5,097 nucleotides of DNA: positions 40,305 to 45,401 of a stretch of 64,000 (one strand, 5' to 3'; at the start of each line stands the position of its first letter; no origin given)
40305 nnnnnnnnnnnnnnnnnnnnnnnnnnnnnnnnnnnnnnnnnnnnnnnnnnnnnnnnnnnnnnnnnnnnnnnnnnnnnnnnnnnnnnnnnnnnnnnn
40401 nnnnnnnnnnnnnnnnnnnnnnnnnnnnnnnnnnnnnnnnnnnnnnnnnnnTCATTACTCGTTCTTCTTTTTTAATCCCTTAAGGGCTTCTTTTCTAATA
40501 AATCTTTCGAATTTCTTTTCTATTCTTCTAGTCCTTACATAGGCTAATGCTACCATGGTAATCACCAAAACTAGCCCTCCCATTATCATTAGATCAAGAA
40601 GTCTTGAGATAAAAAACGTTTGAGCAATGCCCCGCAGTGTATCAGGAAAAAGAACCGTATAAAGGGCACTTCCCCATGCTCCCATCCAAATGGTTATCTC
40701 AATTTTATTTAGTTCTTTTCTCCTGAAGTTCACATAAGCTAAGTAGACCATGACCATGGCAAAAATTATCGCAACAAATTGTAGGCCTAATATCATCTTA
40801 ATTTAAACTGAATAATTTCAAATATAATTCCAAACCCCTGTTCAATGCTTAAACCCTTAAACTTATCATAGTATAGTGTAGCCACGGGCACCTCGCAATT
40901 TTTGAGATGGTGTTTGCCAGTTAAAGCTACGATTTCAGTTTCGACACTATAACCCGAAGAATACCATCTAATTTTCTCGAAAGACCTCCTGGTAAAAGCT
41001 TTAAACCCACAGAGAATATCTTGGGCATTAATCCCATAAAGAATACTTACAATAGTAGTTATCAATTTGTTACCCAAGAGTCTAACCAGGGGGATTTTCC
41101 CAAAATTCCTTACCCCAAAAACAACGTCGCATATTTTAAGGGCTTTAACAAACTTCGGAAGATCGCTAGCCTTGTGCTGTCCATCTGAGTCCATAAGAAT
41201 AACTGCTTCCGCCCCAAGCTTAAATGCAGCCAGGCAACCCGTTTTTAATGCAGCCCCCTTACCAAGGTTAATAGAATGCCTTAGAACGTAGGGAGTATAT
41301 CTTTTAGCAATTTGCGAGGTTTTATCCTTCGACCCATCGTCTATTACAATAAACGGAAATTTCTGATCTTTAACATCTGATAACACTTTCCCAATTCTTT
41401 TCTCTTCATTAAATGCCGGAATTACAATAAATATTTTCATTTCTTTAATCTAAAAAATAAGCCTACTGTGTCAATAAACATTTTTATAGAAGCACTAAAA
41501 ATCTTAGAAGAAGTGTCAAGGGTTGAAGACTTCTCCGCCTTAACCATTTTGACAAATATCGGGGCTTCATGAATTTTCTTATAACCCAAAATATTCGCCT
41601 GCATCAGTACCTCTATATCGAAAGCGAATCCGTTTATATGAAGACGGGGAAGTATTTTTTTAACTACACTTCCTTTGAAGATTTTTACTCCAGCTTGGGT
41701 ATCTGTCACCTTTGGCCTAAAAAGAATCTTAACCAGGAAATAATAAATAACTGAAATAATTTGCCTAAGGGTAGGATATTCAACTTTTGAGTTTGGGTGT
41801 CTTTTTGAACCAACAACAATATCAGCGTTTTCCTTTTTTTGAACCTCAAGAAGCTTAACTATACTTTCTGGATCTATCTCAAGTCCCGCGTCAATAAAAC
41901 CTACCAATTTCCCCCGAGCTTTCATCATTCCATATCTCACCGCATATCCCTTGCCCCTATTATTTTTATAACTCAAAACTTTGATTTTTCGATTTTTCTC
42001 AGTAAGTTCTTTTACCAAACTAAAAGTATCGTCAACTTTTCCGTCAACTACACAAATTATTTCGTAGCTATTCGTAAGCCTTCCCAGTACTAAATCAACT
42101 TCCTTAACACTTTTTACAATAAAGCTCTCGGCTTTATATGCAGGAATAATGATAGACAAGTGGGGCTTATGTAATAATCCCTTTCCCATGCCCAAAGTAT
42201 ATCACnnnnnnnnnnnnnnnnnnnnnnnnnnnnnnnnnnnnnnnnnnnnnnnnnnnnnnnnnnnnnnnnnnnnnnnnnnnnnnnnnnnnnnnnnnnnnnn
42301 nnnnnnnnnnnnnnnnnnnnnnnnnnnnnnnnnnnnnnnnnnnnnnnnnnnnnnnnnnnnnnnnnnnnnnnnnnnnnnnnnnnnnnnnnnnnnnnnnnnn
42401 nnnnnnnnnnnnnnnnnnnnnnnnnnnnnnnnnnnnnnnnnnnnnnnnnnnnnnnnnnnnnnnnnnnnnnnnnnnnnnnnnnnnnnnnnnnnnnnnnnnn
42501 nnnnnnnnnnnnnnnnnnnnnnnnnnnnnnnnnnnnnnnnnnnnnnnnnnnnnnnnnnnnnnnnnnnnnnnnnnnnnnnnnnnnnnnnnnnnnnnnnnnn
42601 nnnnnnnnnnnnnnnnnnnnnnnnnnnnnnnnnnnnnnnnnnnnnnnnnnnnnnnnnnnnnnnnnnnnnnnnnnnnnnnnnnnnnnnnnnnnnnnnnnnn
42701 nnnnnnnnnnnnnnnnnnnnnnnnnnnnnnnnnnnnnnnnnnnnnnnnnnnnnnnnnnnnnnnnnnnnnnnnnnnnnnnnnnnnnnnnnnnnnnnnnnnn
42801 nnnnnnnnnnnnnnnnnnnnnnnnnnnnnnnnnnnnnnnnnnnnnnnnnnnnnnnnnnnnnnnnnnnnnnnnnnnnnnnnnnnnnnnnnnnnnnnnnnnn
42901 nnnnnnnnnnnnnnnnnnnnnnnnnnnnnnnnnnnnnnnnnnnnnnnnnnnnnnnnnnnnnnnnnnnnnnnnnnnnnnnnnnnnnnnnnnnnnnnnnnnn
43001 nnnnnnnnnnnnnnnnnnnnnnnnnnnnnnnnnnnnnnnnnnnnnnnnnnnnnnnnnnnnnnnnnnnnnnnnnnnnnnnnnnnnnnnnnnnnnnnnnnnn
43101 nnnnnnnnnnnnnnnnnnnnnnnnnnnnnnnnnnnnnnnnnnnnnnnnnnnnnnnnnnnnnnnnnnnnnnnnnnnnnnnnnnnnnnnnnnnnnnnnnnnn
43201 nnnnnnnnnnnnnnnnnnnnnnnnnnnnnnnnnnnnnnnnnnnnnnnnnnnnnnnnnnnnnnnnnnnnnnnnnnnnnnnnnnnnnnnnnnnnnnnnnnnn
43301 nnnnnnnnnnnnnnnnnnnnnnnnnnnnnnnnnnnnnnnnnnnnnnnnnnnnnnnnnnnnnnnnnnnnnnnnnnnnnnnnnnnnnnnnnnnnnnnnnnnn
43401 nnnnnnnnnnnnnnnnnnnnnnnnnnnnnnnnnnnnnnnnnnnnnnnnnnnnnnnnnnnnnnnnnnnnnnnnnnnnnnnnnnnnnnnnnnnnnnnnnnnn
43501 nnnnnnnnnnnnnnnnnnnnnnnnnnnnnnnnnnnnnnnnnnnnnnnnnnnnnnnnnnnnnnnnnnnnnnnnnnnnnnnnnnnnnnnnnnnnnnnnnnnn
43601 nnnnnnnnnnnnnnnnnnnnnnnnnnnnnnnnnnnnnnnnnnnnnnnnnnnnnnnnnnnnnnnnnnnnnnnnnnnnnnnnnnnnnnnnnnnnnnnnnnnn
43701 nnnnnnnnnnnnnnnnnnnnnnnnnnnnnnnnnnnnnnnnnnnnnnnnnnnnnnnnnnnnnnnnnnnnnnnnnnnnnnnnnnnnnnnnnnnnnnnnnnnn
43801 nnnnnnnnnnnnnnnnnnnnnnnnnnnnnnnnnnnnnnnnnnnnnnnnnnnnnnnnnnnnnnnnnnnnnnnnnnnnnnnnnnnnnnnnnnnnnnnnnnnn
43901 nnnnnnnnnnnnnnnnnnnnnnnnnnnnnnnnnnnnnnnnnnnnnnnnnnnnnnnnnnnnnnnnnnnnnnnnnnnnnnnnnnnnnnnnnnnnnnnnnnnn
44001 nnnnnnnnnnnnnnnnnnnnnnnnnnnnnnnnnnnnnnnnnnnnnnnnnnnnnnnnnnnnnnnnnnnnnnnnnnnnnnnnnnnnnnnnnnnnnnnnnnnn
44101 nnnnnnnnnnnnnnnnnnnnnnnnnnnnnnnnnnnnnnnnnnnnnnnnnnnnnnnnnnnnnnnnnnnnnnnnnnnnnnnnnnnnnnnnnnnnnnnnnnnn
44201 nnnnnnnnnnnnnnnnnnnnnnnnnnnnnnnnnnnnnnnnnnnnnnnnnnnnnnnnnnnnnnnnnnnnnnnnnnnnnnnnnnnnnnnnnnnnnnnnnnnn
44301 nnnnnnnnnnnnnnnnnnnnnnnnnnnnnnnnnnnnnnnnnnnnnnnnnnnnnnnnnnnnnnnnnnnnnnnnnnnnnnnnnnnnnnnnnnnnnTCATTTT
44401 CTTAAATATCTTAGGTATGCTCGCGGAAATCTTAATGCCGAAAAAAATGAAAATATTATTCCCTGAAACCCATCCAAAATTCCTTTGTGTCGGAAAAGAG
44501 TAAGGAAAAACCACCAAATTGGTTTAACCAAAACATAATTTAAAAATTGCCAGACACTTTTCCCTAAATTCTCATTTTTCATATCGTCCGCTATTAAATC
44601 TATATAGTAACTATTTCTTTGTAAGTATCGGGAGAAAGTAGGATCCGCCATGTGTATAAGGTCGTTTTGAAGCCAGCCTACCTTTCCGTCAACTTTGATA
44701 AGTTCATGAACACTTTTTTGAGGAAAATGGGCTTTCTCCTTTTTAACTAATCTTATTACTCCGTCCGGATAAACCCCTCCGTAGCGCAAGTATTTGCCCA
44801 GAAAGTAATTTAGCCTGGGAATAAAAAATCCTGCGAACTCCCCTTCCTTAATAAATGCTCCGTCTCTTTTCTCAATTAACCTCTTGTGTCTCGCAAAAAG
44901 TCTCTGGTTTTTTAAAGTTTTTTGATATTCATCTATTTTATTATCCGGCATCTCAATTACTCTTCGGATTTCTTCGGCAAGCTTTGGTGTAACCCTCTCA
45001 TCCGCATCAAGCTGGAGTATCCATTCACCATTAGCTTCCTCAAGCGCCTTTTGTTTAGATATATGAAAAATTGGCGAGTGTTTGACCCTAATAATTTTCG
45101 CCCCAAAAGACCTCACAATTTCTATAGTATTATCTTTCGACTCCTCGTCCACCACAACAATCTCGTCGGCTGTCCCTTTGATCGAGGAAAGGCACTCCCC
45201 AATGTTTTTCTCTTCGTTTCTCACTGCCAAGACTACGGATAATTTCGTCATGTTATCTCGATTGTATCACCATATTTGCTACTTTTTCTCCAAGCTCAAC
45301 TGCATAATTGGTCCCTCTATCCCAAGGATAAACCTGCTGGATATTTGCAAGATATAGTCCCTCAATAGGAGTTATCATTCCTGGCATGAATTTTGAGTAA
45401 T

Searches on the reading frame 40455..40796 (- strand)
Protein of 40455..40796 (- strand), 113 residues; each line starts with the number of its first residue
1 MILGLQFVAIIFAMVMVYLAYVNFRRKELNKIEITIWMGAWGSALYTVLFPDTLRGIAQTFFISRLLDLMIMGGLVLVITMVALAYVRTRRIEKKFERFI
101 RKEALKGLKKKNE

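Call 3: search_protein_families(library=pfam, proteins=[window:40455-40796:-], max_evalue=1)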
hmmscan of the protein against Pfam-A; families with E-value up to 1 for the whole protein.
window:40455-40796:- (113 aa): 7 families
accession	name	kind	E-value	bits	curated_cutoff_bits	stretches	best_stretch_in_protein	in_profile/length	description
PF10066.14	DUF2304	-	1.8e-14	54.3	25.5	1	5-106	2-103/106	Uncharacterized conserved protein (DUF2304)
PF14937.11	DUF4500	-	0.003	17.9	27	1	55-112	21-78/81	Domain of unknown function (DUF4500)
PF14575.11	EphA2_TM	-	0.12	13.5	28.9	0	70-94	4-28/74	Ephrin type-A receptor 2 transmembrane domain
PF20517.3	TMEM127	-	0.14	12.7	25.3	0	2-32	13-43/113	Transmembrane protein 127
PF13858.11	DUF4199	-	0.19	12.6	32.3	1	5-63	32-89/165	Protein of unknown function (DUF4199)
PF14316.11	DUF4381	-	0.34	11.6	27.2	0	75-110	27-57/145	Domain of unknown function (DUF4381)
PF14584.11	DUF4446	-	0.96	9.9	27.4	1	74-109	9-44/150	Protein of unknown function (DUF4446)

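Call 4: search_protein_families(library=ncbifam, proteins=[window:40455-40796:-], max_evalue=1)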
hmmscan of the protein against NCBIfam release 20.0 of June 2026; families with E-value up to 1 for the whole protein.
window:40455-40796:- (113 aa): 2 families
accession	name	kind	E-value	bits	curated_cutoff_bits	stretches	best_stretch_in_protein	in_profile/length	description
TIGR01673.1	holin_LLH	equivalog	0.099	13.1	34.75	0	70-95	7-31/108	phage holin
NF043039.1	HgcAB_like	equivalog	0.75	9.3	285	1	8-95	163-248/350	HgcAB-like fusion protein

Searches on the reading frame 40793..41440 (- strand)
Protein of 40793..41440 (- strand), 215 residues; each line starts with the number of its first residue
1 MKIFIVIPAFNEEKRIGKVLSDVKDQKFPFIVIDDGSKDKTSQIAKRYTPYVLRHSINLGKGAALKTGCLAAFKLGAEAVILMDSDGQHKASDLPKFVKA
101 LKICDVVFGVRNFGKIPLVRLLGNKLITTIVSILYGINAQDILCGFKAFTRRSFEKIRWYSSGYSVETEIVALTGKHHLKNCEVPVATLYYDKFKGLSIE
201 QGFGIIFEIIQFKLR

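Call 3: search_protein_families(library=pfam, proteins=[window:40793-41440:-], max_evalue=1)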
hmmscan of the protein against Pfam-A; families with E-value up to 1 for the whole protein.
window:40793-41440:- (215 aa): 3 families
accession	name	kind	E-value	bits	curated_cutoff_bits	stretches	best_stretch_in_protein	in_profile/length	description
PF00535.33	Glycos_transf_2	-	6e-24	85.3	23.3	1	5-157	2-167/168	Glycosyl transferase family 2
PF10111.15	Glyco_tranf_2_2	-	0.15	12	27.3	1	5-89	2-94/276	Glycosyltransferase like family 2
PF13641.12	Glyco_tranf_2_3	-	0.18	12.2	27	1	4-86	4-96/230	Glycosyltransferase like family 2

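Call 4: search_protein_families(library=ncbifam, proteins=[window:40793-41440:-], max_evalue=1)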
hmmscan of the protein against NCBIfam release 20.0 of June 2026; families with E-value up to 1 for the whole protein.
window:40793-41440:- (215 aa): 25 families
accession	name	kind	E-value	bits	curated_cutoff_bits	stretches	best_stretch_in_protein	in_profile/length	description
NF058614.1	PPMAGASynPpgS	equivalog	2.7e-33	115.3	370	1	3-209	2-219/226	polyprenyl-phospho-N-acetylgalactosaminyl synthase PpgS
TIGR04182.1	glyco_TIGR04182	equivalog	3.1e-28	99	325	1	3-189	2-191/293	S-layer glycoprotein N-glycosyltransferase AglJ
NF041391.1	DPhHxTase_Halo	equivalog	1.2e-15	57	375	1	9-183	3-180/213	dolichyl-phosphate hexose transferase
NF047588.1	GlcsyltransPgfSStrep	equivalog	1.8e-13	50.4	500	1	1-157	1-167/308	glycosyltransferase PgfS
TIGR03937.1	PgaC_IcaA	equivalog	4e-09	35.9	422.3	1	2-87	46-136/407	poly-beta-1,6-N-acetyl-D-glucosamine synthase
NF007986.1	PRK10714.1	equivalog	7.4e-09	35.1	529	1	2-155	7-170/316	undecaprenyl-phosphate 4-deoxy-4-formamido-L-arabinose transferase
TIGR04283.1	glyco_like_mftF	equivalog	1.8e-08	34.3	182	1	5-72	3-71/221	TIGR04283 family arsenosugar biosynthesis glycosyltransferase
TIGR03965.1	mycofact_glyco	equivalog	1.1e-07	31.1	280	1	3-107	76-185/467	mycofactocin biosynthesis glycosyltransferase MftF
NF041875.1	EPS_EpsD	equivalog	1.6e-07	31.1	370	1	5-93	3-96/325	exopolysaccharide biosynthesis glycosyltransferase EpsD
NF010496.0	PRK13915.1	equivalog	2.7e-07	30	262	1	2-91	32-131/307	glucosyl-3-phosphoglycerate synthase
TIGR03469.1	HpnB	hypoth_equivalog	3.2e-07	29.7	379.25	1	2-100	45-159/386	hopene-associated glycosyltransferase HpnB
NF047683.1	TeichurnBiosyTuaG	equivalog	5.5e-07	29.5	400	1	3-118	8-128/252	teichuronic acid biosynthesis protein TuaG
TIGR01556.1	rhamnosyltran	subfamily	2.7e-06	26.8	200.55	1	14-101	8-98/281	rhamnosyltransferase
NF007482.0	PRK10073.1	equivalog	8.7e-05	21.7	423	1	2-50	7-58/334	glycosyltransferase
NF050113.1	gal_furan_GlfT1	equivalog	0.00011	21.6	330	1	23-93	21-96/290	galactofuranosyltransferase GlfT1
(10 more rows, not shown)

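Call 36: search_solved_structures(query=window:40793-41440:-, max_evalue=0.001)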
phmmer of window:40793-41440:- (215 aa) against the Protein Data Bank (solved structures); distinct sequences matched with E-value up to 0.001: 7.
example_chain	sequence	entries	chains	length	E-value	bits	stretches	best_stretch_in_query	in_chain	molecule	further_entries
5mlz_A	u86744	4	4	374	5.2e-10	42.6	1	1-187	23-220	Dolichol monophosphate mannose synthase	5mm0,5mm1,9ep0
9bhc_C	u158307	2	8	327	6e-07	32.6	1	2-154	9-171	Undecaprenyl-phosphate 4-deoxy-4-formamido-L-arabinose transferase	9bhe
8vxh_A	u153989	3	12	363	7.7e-07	32.3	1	2-154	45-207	Undecaprenyl-phosphate 4-deoxy-4-formamido-L-arabinose transferase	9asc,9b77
9hwj_A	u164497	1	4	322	6.8e-06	29.2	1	2-154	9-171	Undecaprenyl-phosphate 4-deoxy-4-formamido-L-arabinose transferase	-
6p61_A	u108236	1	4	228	5.2e-05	26.3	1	3-87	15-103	Glycosyltransferase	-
5tze_C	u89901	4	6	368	0.00018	24.5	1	1-88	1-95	Glycosyl transferase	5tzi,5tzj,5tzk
5tz8_A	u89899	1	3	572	0.00032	23.7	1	1-88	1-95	Glycosyl transferase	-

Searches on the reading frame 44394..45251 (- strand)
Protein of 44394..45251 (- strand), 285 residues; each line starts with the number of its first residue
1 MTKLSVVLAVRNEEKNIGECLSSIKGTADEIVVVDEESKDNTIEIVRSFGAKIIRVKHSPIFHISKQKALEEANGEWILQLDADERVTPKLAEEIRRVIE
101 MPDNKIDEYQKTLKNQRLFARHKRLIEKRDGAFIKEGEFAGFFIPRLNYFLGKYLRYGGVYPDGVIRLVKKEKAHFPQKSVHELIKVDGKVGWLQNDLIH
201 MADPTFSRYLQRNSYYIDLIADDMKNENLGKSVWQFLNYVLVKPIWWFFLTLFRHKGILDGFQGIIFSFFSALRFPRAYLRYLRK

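Call 3: search_protein_families(library=pfam, proteins=[window:44394-45251:-], max_evalue=1)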
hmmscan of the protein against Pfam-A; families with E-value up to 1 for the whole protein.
window:44394-45251:- (285 aa): 4 families
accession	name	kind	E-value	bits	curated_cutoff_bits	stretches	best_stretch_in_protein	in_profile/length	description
PF00535.33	Glycos_transf_2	-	4.9e-18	66.1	23.3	1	5-124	1-130/168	Glycosyl transferase family 2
PF13704.12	Glyco_tranf_2_4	-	3.6e-06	27.8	27.5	1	11-87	1-84/98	Glycosyl transferase family 2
PF10111.15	Glyco_tranf_2_2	-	0.0034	17.4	27.3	1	5-100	1-107/276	Glycosyltransferase like family 2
PF12130.13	bMERB_dom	-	0.11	13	24.6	1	85-130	70-114/134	Bivalent Mical/EHBP Rab binding domain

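Call 4: search_protein_families(library=ncbifam, proteins=[window:44394-45251:-], max_evalue=1)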
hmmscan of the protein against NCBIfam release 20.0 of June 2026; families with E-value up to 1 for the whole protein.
window:44394-45251:- (285 aa): 19 families
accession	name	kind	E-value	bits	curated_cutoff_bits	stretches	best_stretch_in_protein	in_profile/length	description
TIGR04283.1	glyco_like_mftF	equivalog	5.9e-14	52.2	182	1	4-122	1-120/221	TIGR04283 family arsenosugar biosynthesis glycosyltransferase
TIGR04195.1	S_glycosyl_SunS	equivalog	6.1e-12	45.1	350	1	8-98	63-154/421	SunS family peptide S-glycosyltransferase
NF007482.0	PRK10073.1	equivalog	1.2e-08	34.4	423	1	2-96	6-107/334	glycosyltransferase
NF010496.0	PRK13915.1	equivalog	1.3e-08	34.2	262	1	2-57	31-92/307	glucosyl-3-phosphoglycerate synthase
TIGR04182.1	glyco_TIGR04182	equivalog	2.5e-06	27.1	325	1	5-95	3-93/293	S-layer glycoprotein N-glycosyltransferase AglJ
NF041391.1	DPhHxTase_Halo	equivalog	1e-05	24.6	375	1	11-86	4-80/213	dolichyl-phosphate hexose transferase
NF045692.1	OglycostaseCruG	equivalog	1.3e-05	24.3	600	1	2-99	41-152/386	2'-O-glycosyltransferase CruG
NF058614.1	PPMAGASynPpgS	equivalog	4.2e-05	23.1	370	1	6-55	4-53/226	polyprenyl-phospho-N-acetylgalactosaminyl synthase PpgS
NF041875.1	EPS_EpsD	equivalog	8.9e-05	22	370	1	4-94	1-99/325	exopolysaccharide biosynthesis glycosyltransferase EpsD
NF038302.1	EPS_HpsE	equivalog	0.00017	20.6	300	1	23-87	22-99/307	hormogonium polysaccharide biosynthesis glycosyltransferase HpsE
NF050050.1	ProtGlycPglI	equivalog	0.0002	20.8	500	1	1-91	1-100/306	GalNAc(5)-diNAcBac-PP-undecaprenol beta-1,3-glucosyltransferase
TIGR03965.1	mycofact_glyco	equivalog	0.00029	19.8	280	1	3-88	75-168/467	mycofactocin biosynthesis glycosyltransferase MftF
NF053739.1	GlytfEpsEBac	equivalog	0.0003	19.8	450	1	3-90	2-98/265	glycosyltransferase EpsE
NF047683.1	TeichurnBiosyTuaG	equivalog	0.00035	20.3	400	1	4-93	8-106/252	teichuronic acid biosynthesis protein TuaG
TIGR03937.1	PgaC_IcaA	equivalog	0.0014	17.7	422.3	1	3-86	46-137/407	poly-beta-1,6-N-acetyl-D-glucosamine synthase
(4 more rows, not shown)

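Call 37: search_solved_structures(query=window:44394-45251:-, max_evalue=0.001)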
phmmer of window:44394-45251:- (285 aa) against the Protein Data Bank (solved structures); distinct sequences matched with E-value up to 0.001: 12.
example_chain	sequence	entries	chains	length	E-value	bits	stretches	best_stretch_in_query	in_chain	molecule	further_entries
22ao_A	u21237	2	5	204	1.7e-12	50.5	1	5-109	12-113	GmaR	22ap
7msn_A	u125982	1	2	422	2.3e-09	40.2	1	8-97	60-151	SPbeta prophage-derived glycosyltransferase SunS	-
7msp_A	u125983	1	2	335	3.6e-09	39.6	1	8-97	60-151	SPbeta prophage-derived glycosyltransferase SunS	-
7msk_A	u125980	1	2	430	6.6e-07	32.2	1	9-88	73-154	Glyco_trans_2-like domain-containing protein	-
9omj_A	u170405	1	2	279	6.6e-06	28.9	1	4-94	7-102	Glycosyltransferase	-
9omm_A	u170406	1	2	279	6.6e-06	28.9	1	4-94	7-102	Glycosyltransferase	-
9omh_A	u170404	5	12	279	6.7e-06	28.9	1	4-94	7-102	Glycosyltransferase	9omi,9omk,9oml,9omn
5mlz_A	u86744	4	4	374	0.00016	24.3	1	3-96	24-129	Dolichol monophosphate mannose synthase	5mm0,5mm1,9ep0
6p61_A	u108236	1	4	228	0.00026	23.7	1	4-92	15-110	Glycosyltransferase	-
5tze_C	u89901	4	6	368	0.00033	23.3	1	3-94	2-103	Glycosyl transferase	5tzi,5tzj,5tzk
3bcv_A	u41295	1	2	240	0.00038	23.1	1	2-89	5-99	Putative glycosyltransferase protein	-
5tz8_A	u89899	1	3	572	0.00068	22.3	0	3-94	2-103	Glycosyl transferase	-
